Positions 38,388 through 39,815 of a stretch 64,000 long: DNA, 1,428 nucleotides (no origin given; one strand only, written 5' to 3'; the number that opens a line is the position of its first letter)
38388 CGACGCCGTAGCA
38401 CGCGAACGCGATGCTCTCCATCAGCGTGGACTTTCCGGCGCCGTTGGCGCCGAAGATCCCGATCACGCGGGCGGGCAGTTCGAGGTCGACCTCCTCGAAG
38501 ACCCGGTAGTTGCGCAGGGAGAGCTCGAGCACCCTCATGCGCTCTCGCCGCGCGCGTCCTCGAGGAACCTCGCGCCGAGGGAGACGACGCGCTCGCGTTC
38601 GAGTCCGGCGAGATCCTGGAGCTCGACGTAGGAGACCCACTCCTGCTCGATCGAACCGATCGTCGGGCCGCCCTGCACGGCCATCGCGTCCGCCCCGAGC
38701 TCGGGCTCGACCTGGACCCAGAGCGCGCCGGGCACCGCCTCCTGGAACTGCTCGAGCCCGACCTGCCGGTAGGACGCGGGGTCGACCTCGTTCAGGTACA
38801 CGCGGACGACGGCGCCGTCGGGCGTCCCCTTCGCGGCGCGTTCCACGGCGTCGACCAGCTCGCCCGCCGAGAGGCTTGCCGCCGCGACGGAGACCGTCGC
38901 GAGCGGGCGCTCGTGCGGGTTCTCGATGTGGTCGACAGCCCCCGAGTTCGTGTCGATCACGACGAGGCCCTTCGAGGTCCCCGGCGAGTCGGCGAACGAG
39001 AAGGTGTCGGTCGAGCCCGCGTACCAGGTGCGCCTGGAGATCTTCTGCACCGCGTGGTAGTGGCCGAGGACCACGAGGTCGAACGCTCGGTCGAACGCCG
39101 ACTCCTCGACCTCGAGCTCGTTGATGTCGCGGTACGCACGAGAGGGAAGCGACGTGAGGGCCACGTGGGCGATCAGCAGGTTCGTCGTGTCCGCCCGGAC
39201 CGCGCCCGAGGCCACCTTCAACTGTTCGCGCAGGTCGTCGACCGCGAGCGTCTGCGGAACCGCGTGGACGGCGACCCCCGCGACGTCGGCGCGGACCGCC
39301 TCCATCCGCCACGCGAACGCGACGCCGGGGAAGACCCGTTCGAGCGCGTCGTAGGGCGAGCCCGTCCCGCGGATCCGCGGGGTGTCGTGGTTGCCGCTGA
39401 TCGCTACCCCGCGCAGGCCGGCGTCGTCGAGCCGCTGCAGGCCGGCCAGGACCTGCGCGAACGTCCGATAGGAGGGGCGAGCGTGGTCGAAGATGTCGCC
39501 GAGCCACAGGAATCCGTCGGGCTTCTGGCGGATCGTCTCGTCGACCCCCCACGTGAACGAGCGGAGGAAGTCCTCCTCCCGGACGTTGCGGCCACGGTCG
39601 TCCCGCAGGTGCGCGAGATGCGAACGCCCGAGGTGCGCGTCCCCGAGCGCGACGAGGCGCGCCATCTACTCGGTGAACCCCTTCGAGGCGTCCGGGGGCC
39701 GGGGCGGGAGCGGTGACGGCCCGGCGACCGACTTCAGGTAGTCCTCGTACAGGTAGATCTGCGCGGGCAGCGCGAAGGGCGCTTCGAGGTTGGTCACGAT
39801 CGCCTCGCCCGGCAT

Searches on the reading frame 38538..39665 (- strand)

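Call 44: search_protein_families(library=pfam, proteins=[window:38538-39665:-], max_evalue=0.0001)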
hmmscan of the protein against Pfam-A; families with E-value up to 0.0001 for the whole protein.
window:38538-39665:- (376 aa): 1 family
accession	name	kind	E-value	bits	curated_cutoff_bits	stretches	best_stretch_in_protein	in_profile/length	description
PF00149.33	Metallophos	-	6.9e-10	40.1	21.5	1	3-205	2-190/191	Calcineurin-like phosphoesterase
